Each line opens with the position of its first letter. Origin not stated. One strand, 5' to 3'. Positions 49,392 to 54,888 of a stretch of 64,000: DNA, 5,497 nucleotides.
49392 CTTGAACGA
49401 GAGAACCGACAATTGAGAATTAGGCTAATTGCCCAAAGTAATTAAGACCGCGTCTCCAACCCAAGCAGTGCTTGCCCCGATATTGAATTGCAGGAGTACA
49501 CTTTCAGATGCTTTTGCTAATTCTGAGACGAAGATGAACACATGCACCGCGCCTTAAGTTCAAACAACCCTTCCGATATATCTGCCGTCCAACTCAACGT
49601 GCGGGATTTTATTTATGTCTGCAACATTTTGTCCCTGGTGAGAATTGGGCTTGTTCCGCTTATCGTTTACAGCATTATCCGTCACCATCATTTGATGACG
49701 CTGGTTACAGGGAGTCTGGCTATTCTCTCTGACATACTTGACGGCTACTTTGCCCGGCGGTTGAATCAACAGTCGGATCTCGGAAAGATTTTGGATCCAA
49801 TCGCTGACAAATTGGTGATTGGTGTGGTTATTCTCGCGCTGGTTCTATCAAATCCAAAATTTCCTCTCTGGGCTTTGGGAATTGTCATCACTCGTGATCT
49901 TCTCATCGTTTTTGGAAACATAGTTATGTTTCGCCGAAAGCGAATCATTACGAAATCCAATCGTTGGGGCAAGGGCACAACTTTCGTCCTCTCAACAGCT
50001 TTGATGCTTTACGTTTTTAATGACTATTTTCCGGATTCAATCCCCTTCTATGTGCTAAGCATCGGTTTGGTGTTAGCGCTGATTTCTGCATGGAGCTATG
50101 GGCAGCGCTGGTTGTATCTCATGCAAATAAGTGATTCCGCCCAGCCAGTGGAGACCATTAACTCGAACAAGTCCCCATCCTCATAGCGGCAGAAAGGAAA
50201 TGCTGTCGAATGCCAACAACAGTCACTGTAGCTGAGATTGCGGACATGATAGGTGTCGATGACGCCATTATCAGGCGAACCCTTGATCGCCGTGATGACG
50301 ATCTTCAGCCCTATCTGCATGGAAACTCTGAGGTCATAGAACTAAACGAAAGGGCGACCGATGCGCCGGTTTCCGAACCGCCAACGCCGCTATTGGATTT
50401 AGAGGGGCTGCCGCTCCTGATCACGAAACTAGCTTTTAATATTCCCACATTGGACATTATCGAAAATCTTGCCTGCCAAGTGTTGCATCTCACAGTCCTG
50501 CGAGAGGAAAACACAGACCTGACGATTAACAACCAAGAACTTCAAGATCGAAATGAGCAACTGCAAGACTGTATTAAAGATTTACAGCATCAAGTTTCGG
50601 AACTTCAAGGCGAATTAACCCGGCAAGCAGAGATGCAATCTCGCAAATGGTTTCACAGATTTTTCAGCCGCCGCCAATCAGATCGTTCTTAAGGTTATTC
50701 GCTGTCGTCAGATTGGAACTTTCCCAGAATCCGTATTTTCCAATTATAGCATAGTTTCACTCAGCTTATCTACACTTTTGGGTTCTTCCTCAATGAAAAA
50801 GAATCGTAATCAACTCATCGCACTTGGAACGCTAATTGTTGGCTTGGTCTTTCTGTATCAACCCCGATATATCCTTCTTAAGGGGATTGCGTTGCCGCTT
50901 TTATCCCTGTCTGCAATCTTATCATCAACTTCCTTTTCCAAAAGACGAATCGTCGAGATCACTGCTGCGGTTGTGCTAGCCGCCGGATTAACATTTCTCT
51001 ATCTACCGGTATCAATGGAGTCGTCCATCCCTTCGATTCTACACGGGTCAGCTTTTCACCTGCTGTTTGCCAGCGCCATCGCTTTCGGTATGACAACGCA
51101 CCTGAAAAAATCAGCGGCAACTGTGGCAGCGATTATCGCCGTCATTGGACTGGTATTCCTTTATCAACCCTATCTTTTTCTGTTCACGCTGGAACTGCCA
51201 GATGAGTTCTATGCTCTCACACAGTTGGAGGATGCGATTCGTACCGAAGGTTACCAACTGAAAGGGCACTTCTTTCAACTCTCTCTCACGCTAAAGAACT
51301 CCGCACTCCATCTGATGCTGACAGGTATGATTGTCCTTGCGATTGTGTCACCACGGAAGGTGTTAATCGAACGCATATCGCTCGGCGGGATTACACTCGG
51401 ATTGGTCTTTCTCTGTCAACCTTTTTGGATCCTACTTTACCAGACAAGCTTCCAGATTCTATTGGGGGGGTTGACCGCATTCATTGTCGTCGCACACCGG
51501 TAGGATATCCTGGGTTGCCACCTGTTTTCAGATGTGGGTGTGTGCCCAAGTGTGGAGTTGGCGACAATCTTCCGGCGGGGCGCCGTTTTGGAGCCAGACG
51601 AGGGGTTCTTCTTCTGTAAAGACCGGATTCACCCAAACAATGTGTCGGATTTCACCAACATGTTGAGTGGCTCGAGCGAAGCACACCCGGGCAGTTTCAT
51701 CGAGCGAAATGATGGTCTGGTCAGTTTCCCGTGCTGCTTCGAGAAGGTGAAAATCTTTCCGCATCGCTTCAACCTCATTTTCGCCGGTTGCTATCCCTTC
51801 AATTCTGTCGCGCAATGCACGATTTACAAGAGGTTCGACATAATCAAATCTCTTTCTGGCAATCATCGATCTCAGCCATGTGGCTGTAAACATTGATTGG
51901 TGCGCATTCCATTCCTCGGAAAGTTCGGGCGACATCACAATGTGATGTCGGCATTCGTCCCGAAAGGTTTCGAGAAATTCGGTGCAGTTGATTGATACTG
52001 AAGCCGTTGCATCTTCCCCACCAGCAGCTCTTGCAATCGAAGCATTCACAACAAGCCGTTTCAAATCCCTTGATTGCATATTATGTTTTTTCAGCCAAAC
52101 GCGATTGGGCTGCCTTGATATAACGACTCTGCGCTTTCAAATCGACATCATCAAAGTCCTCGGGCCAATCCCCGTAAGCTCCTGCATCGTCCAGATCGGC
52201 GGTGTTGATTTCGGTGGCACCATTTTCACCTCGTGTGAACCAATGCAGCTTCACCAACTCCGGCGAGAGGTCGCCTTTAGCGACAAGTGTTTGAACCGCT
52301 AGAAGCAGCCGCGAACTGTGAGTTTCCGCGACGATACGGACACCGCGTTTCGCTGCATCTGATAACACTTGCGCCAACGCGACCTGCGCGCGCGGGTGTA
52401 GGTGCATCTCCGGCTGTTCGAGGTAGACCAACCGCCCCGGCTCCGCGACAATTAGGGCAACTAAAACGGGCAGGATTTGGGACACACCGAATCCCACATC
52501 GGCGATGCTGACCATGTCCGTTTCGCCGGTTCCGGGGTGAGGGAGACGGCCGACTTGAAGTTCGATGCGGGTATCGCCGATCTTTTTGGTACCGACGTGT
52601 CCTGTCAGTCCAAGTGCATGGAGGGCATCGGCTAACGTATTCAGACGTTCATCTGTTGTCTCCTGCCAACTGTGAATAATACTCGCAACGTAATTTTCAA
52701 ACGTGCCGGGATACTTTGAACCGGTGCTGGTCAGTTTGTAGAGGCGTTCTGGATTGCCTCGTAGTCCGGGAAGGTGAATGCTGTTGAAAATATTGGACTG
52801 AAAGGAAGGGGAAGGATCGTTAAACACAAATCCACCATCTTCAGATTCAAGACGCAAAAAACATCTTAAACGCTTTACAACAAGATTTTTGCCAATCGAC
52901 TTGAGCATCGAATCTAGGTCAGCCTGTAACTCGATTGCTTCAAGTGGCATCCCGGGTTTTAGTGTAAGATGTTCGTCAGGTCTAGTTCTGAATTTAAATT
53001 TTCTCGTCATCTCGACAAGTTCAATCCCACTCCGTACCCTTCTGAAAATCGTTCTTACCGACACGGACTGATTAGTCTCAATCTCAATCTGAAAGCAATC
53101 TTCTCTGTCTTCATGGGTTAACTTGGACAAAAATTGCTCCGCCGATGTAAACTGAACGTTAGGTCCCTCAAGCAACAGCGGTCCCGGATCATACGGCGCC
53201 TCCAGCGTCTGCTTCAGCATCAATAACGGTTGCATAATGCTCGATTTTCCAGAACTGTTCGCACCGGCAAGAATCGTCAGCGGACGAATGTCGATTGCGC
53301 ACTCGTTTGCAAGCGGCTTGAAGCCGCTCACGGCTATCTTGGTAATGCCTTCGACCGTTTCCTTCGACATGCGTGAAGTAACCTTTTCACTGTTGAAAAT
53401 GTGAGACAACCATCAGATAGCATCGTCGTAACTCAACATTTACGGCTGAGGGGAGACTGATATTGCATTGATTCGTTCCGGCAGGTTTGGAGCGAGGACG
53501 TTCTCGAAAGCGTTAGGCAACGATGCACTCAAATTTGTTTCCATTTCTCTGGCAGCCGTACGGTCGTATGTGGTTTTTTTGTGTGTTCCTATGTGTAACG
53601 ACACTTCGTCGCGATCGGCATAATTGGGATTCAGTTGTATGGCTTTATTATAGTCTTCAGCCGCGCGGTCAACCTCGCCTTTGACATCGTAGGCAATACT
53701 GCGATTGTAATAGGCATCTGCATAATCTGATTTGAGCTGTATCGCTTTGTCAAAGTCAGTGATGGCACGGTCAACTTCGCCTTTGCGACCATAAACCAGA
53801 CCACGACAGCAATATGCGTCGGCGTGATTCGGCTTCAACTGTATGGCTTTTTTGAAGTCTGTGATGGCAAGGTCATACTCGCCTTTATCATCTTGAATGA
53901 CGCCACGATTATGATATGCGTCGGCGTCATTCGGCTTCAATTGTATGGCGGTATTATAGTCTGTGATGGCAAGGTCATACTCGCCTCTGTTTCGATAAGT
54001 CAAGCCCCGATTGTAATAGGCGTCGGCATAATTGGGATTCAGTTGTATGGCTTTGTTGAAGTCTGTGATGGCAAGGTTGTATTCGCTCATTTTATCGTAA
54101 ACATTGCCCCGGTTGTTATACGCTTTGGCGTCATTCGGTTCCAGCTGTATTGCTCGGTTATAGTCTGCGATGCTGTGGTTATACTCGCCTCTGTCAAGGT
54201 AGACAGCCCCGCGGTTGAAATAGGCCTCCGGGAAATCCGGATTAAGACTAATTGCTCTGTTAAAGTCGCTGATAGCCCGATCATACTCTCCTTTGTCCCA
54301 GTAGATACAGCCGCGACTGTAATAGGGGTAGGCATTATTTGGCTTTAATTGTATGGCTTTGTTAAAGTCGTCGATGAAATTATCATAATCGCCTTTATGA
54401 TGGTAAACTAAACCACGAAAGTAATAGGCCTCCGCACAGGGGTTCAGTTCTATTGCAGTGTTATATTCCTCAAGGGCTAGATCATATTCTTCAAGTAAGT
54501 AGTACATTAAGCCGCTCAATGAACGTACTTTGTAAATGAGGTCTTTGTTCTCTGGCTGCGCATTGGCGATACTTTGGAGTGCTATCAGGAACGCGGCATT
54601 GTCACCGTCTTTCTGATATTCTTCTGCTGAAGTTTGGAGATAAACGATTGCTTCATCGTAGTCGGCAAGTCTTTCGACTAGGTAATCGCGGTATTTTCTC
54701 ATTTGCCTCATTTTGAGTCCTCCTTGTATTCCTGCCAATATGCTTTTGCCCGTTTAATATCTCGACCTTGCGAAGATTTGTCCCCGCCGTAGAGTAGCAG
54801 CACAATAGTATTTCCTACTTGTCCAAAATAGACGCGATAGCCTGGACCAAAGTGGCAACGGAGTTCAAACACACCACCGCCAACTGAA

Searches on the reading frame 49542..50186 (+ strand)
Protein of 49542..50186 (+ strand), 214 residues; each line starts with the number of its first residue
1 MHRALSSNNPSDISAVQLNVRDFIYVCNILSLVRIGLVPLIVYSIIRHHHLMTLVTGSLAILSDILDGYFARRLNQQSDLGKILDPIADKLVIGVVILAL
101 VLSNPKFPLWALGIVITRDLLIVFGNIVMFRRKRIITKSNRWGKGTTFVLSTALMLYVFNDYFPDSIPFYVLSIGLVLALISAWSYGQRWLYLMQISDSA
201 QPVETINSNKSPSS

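Call 55: search_protein_families(library=pfam, proteins=[window:49542-50186:+], max_evalue=0.0001)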
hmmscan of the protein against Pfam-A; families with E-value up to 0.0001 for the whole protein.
window:49542-50186:+ (214 aa): 1 family
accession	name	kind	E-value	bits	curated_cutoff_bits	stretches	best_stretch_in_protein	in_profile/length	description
PF01066.26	CDP-OH_P_transf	-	3.5e-31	109.1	22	1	26-179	3-150/152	CDP-alcohol phosphatidyltransferase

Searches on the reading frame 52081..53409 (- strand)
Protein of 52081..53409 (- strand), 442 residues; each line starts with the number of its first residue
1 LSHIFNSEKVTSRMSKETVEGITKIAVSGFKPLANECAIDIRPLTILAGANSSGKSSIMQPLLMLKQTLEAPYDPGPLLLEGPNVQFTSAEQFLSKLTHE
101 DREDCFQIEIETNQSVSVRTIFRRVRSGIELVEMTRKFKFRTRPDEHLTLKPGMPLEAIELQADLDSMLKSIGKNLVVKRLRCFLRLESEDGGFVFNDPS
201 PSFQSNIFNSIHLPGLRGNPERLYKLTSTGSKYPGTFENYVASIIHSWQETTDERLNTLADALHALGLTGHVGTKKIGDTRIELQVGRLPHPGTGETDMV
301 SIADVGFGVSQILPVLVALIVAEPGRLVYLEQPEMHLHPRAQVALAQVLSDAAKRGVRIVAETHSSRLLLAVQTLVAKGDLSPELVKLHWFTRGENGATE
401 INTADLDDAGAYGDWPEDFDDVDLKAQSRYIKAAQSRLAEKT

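Call 56: search_protein_families(library=pfam, proteins=[window:52081-53409:-], max_evalue=0.0001)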
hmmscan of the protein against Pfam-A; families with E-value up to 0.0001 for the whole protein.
window:52081-53409:- (442 aa): 2 families
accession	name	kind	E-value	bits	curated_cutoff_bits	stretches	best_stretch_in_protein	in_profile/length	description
PF13175.12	AAA_15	-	1.6e-23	84.4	32.1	2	22-141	3-95/374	AAA ATPase domain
PF13304.12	AAA_21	-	8e-23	82.4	27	1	44-369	1-303/304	AAA domain, putative AbiEii toxin, Type IV TA system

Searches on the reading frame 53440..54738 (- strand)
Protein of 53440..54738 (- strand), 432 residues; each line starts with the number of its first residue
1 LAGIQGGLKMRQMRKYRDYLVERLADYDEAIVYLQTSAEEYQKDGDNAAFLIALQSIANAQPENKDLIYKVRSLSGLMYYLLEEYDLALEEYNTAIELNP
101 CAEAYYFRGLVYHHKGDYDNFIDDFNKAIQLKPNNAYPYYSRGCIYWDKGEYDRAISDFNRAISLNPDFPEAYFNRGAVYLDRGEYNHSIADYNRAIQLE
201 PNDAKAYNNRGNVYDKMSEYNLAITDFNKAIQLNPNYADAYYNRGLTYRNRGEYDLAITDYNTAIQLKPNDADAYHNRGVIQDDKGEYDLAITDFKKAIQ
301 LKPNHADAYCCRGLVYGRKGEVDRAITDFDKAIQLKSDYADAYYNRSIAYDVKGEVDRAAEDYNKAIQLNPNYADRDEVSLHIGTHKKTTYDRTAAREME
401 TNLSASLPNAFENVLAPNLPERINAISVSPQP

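Call 56: search_protein_families(library=pfam, proteins=[window:53440-54738:-], max_evalue=0.0001)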
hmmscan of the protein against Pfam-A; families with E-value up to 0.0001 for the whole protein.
window:53440-54738:- (432 aa): 22 families
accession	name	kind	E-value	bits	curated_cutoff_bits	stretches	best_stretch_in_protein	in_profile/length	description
PF00515.34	TPR_1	-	3.2e-88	286.7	27.8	8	204-237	1-34/34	Tetratricopeptide repeat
PF13414.12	TPR_11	-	2.4e-82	270.8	26.8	8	245-281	1-37/42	TPR repeat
PF07719.23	TPR_2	-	1.7e-72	234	27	8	238-271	1-34/34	Tetratricopeptide repeat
PF13181.12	TPR_8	-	3.2e-66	214.4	25.7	6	139-168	4-33/34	Tetratricopeptide repeat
PF13431.12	TPR_17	-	2.1e-51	168.4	24.4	5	227-258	2-33/34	Tetratricopeptide repeat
PF13432.12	TPR_16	-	1.9e-45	153.2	32.7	5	140-204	1-65/65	Tetratricopeptide repeat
PF13371.12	TPR_9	-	1.4e-39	134.4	35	5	145-205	4-64/73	Tetratricopeptide repeat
PF13424.12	TPR_12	-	3e-32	111.1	30.1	3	238-302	3-75/77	Tetratricopeptide repeat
PF13428.12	TPR_14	-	6.3e-25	85.6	23.5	0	239-279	2-42/44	Tetratricopeptide repeat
PF13174.12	TPR_6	-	7.6e-19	67.4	26.3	0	239-269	1-31/33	Tetratricopeptide repeat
PF14559.12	TPR_19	-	6.9e-15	55.6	25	0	147-205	2-60/68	Tetratricopeptide repeat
PF12569.14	NatA_aux_su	-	2e-14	53.9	33.3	0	283-349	203-267/515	N-terminal acetyltransferase A, auxiliary subunit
PF13429.12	TPR_15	-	1.2e-12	48.3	26.2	0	173-206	149-182/280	Tetratricopeptide repeat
PF23914.1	TPR_CcmH_CycH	-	1.4e-10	41.7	42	1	197-305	43-154/158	Cytochrome c-type biogenesis protein H TPR domain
PF24575.1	TPR_Slam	-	2e-10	41.5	35.2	0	140-174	51-85/104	Surface lipoprotein assembly modifier, N-terminal TPR repeats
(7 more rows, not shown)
